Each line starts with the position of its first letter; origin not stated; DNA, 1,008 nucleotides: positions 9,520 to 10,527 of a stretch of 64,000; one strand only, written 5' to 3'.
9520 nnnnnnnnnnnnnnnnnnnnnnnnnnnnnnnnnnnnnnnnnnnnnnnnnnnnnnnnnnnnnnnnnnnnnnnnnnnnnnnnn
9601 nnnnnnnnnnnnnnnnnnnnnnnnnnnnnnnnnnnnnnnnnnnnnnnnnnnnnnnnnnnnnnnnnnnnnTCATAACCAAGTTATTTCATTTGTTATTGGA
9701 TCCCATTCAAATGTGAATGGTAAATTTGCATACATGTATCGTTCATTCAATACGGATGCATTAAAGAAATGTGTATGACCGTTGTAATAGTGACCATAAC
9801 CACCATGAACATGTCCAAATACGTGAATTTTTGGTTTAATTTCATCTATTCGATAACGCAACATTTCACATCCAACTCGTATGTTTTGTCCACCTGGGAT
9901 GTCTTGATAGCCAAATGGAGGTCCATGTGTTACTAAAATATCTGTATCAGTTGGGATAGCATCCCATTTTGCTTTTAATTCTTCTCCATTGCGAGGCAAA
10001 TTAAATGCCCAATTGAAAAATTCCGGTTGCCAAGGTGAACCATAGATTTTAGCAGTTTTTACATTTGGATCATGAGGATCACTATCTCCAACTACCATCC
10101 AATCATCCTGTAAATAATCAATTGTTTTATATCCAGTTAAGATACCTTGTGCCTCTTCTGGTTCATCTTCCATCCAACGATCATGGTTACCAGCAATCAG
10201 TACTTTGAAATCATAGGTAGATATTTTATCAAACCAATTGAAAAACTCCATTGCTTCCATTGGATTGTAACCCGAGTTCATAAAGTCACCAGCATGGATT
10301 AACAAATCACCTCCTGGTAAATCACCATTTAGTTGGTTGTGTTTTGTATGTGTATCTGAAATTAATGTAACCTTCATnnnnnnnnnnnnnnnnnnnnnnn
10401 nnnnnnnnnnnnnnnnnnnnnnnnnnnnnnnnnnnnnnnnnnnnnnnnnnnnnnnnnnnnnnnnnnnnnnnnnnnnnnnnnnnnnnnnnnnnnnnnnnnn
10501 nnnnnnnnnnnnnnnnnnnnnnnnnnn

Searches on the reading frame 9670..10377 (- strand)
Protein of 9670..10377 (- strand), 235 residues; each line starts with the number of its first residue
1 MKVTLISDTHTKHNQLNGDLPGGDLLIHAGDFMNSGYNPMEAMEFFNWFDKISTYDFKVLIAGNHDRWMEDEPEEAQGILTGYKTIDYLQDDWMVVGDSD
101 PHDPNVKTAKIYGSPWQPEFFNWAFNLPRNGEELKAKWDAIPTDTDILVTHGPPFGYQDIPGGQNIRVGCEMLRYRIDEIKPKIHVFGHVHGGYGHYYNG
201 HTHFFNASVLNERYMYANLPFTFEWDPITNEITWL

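Call 3: search_protein_families(library=pfam, proteins=[window:9670-10377:-], max_evalue=0.1)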
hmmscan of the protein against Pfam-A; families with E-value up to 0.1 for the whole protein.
window:9670-10377:- (235 aa): 2 families
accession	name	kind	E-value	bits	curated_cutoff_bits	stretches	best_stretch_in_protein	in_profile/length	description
PF00149.33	Metallophos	-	1.4e-14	55.4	21.5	1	1-192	1-190/191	Calcineurin-like phosphoesterase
PF12850.12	Metallophos_2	-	2.9e-09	37.6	27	1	1-194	1-120/154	Calcineurin-like phosphoesterase superfamily domain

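Call 4: search_protein_families(library=phrogs, proteins=[window:9670-10377:-], max_evalue=0.01)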
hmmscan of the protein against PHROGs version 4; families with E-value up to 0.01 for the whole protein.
window:9670-10377:- (235 aa): 3 families
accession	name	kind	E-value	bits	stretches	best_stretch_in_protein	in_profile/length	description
phrog_1649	-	other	4.7e-23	82.3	1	1-209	36-269/308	metallo-phosphoesterase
phrog_547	-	other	5.8e-06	26.6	1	21-71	71-115/245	phosphoesterase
phrog_8238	-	DNA, RNA and nucleotide metabolism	2e-05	23.9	1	5-72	176-247/737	RNA ligase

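Call 7: search_solved_structures(query=window:9670-10377:-, max_evalue=1, show_alignments=3)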
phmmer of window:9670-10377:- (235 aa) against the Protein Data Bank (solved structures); distinct sequences matched with E-value up to 1: 9.
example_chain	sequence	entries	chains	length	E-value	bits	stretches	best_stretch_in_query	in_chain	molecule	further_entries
3rl4_A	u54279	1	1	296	8.9e-43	149.8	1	4-224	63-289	Metallophosphoesterase MPPED2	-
3rl3_A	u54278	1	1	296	1.8e-41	145.6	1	4-224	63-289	Metallophosphoesterase MPPED2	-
3rl5_A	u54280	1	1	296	1.3e-40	142.7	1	5-224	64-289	Metallophosphoesterase MPPED2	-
7ttb_A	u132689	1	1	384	0.086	15.5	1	132-204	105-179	Putative cytochrome P450 hydroxylase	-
7tta_A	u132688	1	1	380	0.11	15.1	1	133-204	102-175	Putative cytochrome P450 hydroxylase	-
7tto_A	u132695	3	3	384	0.11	15.1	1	133-204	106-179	cytochrome P450 hydroxylase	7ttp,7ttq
6m7l_A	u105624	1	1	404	0.12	15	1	133-204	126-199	Putative cytochrome P450 hydroxylase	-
3auz_A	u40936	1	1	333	0.57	12.8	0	24-80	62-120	DNA double-strand break repair protein mre11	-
4tug_C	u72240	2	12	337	0.69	12.5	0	24-80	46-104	DNA double-strand break repair protein Mre11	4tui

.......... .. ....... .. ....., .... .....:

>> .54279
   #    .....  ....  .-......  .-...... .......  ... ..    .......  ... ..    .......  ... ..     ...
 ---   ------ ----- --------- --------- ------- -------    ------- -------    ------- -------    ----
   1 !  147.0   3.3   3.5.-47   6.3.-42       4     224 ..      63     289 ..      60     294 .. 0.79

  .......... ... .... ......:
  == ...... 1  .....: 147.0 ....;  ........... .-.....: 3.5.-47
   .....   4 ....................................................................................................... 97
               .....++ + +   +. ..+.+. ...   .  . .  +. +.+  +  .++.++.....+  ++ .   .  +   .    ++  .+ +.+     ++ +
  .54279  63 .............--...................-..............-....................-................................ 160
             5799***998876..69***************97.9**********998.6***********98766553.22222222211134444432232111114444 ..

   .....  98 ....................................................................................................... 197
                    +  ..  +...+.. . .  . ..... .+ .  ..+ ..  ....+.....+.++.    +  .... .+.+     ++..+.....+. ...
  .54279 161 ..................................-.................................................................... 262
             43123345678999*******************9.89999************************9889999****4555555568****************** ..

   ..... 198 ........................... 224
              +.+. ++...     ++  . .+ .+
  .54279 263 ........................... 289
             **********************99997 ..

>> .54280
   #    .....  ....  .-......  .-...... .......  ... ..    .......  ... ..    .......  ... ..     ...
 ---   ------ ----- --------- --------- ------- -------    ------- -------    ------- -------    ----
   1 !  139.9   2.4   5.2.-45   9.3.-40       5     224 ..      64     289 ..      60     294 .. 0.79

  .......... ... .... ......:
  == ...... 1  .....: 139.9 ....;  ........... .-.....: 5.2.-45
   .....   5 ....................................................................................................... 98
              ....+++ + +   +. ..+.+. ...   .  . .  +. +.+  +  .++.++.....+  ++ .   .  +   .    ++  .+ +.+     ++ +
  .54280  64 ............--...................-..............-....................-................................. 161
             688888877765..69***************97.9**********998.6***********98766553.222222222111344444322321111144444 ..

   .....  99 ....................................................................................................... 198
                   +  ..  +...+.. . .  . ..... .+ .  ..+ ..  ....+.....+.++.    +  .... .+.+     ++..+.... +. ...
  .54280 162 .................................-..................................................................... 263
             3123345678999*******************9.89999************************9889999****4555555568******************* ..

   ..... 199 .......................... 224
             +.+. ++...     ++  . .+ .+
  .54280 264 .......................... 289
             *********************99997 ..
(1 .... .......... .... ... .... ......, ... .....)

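Call 9: search_protein_families(library=ncbifam, proteins=[window:9670-10377:-], max_evalue=0.01)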
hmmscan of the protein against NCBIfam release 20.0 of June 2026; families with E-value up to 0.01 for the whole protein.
window:9670-10377:- (235 aa): 3 families
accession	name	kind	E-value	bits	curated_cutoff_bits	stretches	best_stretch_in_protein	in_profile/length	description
TIGR00040.1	yfcE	subfamily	1e-05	25.6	56.25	1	1-75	1-71/158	YfcE family phosphodiesterase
TIGR04123.1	P_estr_lig_assc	hypoth_equivalog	0.0011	18.4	150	1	26-79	68-121/207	ligase-associated DNA damage response endonuclease PdeM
TIGR00619.1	sbcd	subfamily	0.0078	16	77.65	0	24-67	41-87/252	exonuclease subunit SbcD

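Call 59: search_dna_similar(query=window:9670-10377:-, collection=phages, mode=protein, max_rows=30, rows=spread)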
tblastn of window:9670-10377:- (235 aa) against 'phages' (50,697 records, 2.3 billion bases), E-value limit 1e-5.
Records with a match: 85; places in all: 85; records where one place covers at least 80% of the query: 11.
Best place of each record, by identity: <60% 85.
By first word of the organism name: Flavobacterium 72; uncultured 8; Bacteriophage 2; Tunturiibacter 1; Caudoviricetes 1; Aeromonas 1.
By host as written in the record: Flavobacterium sp. BAL314 68; - 11; Flavobacterium sp. LMO8 4; Tunturiibacter psychrotolerans X4BP1 1; Aeromonas hydrophila subsp. hydrophila MCC2052 1.
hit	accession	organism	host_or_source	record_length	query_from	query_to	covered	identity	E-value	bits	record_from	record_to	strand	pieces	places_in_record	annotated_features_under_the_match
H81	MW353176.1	Flavobacterium phage vB_FspM_immuto_3-5A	Flavobacterium sp. LMO8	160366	1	233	99%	53.6%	1e-63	219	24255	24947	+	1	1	phosphoesterase | hypothetical protein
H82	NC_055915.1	Flavobacterium phage vB_FspM_immuto_2-6A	Flavobacterium sp. LMO8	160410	3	233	98%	53.6%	6e-63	217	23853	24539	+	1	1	metallo-phosphoesterase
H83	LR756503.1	uncultured phage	metagenomic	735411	1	224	95%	36.7%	2e-27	115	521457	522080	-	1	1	record has no annotation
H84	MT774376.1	uncultured phage cr55_1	human feces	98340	1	224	95%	30.5%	1e-7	57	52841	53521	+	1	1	hydrolase | hypothetical protein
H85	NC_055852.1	Flavobacterium phage vB_FspP_elemoA_7-9A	Flavobacterium sp. BAL314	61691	6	182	75%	35.5%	3e-15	80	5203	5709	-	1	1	calcineurin-like phosphoesterase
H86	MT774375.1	uncultured phage cr50_1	human feces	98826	1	183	78%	32.5%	5e-9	62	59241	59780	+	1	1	hydrolase | hypothetical protein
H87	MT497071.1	Flavobacterium phage vB_FspP_elemoF_6-3D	Flavobacterium sp. BAL314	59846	6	159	66%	37.1%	2e-14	77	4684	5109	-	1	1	calcineurin-like phosphoesterase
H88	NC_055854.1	Flavobacterium phage vB_FspP_elemoE_6-9C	Flavobacterium sp. BAL314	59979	6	159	66%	37.1%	2e-14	77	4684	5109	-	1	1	calcineurin-like phosphoesterase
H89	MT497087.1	Flavobacterium phage vB_FspP_elemoA_13-1B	Flavobacterium sp. BAL314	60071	6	159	66%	37.1%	2e-14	77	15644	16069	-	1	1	calcineurin-like phosphoesterase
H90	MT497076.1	Flavobacterium phage vB_FspP_elemoA_1-9B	Flavobacterium sp. BAL314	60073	6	159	66%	37.1%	2e-14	77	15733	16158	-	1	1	calcineurin-like phosphoesterase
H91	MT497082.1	Flavobacterium phage vB_FspP_elemoA_11-9B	Flavobacterium sp. BAL314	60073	6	159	66%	37.1%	2e-14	77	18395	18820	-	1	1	calcineurin-like phosphoesterase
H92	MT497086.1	Flavobacterium phage vB_FspP_elemoA_12-9A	Flavobacterium sp. BAL314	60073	6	159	66%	37.1%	2e-14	77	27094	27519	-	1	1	calcineurin-like phosphoesterase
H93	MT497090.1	Flavobacterium phage vB_FspP_elemoA_13-3D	Flavobacterium sp. BAL314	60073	6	159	66%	37.1%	2e-14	77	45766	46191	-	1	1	calcineurin-like phosphoesterase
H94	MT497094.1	Flavobacterium phage vB_FspP_elemoA_14-9A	Flavobacterium sp. BAL314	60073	6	159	66%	37.1%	2e-14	77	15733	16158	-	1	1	calcineurin-like phosphoesterase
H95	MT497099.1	Flavobacterium phage vB_FspP_elemoA_15-9C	Flavobacterium sp. BAL314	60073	6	159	66%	37.1%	2e-14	77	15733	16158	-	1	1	calcineurin-like phosphoesterase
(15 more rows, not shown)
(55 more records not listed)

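Call 60: get_annotated_region(hit=H82, flank=9000)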
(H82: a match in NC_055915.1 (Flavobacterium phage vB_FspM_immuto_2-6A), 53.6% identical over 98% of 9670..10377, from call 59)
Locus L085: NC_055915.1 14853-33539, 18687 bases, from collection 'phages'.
description: Flavobacterium phage vB_FspM_immuto_2-6A, complete genome.
organism: Flavobacterium phage vB_FspM_immuto_2-6A (NCBI taxid 2801477)
taxonomy: Viruses; Duplodnaviria; Heunggongvirae; Uroviricota; Caudoviricetes; Immutovirus; Immutovirus immuto
host: Flavobacterium sp. LMO8; source: Baltic Sea mesocosm; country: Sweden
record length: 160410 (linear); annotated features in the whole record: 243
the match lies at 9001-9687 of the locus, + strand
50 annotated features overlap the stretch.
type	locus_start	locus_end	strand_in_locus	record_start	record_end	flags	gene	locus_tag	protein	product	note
CDS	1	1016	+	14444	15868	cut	-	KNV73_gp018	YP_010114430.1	hypothetical protein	-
CDS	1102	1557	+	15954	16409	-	-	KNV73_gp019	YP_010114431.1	hypothetical protein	-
CDS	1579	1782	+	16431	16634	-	-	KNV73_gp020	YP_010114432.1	hypothetical protein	-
CDS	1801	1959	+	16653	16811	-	-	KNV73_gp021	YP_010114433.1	hypothetical protein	-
CDS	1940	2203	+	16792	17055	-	-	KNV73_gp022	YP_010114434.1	thioredoxin domain-containing protein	-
CDS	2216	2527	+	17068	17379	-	-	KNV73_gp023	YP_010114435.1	hypothetical protein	-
CDS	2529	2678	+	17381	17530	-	-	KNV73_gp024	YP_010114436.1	hypothetical protein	-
CDS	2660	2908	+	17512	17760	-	-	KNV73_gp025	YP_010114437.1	hypothetical protein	-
CDS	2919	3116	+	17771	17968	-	-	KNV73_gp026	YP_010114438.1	hypothetical protein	-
CDS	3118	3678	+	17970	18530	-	-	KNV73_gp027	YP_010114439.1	hypothetical protein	-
CDS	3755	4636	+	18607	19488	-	-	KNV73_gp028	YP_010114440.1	QueC-like queuosine biosynthesis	7-cyano-7-deazaguanine synthase (queuosine biosynthesis), QueC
CDS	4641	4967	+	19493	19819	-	-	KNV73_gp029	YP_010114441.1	hypothetical protein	-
CDS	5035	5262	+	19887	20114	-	-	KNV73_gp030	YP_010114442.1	YcfL protein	Uncharacterized conserved protein, YcfL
CDS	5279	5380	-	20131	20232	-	-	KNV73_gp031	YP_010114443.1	hypothetical protein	-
tRNA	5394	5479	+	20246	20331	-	-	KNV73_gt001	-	tRNA-Cys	-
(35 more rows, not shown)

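Call 86: find_related_loci(query=window:9670-10377:-, collection=viral_contigs, flank=10000)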
Query window:9670-10377:- (235 aa) in viral_contigs; peptide patterns used: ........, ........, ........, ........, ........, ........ (x = any residue, [..] = any of these).
159 stretches matched a pattern; 158 encode a relative of the query (tblastn E <= 1e-3); the best 80 are kept; 80 distinct loci.
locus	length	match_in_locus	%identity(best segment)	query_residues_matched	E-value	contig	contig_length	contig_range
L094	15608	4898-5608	81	1-235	1e-128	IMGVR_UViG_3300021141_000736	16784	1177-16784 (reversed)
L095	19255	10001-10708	79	1-235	9e-125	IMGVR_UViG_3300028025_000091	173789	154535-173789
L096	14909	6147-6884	76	1-234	9e-125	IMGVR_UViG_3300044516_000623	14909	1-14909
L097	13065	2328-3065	76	1-234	9e-125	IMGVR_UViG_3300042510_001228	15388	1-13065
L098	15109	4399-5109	78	1-235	4e-123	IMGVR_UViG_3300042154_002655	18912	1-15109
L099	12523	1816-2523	73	1-235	9e-122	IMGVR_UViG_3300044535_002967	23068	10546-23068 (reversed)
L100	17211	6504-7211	73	1-235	9e-122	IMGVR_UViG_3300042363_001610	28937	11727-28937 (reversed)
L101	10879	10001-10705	75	1-234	3e-121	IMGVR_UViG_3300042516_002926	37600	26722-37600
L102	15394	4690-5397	73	1-235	2e-121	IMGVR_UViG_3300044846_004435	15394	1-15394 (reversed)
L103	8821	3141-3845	74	1-234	8e-118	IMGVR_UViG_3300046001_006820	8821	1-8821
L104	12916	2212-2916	74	1-234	8e-118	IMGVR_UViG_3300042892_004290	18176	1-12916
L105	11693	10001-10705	74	1-234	8e-118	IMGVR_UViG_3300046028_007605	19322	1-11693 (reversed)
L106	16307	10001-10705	74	1-234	8e-118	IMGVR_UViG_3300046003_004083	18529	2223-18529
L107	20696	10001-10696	75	1-231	1e-116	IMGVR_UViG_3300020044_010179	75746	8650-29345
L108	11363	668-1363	75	1-231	7e-116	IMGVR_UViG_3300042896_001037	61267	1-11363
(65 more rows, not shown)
